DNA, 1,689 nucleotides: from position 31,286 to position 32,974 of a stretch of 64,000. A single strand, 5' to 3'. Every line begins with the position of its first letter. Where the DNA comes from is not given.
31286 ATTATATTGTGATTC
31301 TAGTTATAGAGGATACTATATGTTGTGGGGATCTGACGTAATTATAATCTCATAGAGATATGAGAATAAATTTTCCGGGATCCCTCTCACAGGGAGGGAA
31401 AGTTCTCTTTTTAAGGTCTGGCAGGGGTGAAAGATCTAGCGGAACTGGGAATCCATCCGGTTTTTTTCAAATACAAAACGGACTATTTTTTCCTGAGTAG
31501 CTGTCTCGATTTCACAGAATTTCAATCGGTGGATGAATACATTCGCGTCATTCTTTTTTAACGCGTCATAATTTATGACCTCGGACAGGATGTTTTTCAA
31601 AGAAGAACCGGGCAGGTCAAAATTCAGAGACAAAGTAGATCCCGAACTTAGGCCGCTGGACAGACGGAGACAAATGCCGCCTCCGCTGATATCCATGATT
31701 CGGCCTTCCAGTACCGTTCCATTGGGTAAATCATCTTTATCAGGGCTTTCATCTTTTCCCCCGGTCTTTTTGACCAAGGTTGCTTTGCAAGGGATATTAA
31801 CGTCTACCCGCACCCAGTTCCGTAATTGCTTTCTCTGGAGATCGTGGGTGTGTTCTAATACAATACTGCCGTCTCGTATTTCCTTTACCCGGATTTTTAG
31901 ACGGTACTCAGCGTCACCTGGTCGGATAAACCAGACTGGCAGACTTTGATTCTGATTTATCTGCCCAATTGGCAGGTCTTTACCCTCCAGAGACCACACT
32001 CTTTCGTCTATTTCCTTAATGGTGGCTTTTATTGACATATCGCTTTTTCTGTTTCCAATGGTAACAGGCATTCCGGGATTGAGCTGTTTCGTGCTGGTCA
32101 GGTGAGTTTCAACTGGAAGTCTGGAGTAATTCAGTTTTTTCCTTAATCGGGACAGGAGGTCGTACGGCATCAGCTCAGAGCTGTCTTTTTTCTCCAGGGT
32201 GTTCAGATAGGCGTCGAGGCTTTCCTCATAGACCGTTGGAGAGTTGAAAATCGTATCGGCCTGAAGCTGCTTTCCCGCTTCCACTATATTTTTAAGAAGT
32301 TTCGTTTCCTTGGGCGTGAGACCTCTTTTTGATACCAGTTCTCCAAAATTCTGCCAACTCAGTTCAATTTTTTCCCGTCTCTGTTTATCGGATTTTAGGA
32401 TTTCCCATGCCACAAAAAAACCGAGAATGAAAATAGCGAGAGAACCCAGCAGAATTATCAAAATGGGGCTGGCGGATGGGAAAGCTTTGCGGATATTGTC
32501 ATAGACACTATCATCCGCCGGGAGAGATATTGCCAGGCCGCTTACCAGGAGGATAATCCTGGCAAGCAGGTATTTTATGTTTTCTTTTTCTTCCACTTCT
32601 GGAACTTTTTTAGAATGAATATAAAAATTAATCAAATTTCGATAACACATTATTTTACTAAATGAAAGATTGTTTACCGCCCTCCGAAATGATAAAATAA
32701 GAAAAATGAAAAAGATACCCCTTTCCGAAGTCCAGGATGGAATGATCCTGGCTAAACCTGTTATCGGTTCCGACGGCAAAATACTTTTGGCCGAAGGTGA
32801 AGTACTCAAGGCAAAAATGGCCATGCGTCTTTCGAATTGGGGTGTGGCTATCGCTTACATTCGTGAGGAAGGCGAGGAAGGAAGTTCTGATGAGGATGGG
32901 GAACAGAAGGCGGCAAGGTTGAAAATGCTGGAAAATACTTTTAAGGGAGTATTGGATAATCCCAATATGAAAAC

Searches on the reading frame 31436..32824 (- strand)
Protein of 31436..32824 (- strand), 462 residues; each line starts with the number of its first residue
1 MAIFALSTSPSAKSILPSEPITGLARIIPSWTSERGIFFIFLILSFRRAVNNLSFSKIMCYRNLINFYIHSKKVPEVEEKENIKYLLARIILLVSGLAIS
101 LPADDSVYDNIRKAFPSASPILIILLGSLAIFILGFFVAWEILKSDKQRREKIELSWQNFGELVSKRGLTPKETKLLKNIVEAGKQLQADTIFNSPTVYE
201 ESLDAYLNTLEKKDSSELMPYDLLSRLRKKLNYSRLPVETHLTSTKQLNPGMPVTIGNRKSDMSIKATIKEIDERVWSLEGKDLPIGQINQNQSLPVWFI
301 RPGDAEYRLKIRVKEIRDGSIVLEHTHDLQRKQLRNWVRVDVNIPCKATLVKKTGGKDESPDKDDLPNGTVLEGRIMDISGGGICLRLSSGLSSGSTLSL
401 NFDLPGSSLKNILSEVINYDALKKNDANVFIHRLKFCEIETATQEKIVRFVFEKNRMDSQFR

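Call 37: search_protein_families(library=pfam, proteins=[window:31436-32824:-], max_evalue=0.00001)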
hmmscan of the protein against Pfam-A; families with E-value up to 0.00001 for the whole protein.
window:31436-32824:- (462 aa): 1 family
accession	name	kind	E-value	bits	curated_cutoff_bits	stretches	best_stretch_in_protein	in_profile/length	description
PF07238.19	PilZ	-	4.6e-10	40.2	22.5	1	333-453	1-102/102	PilZ domain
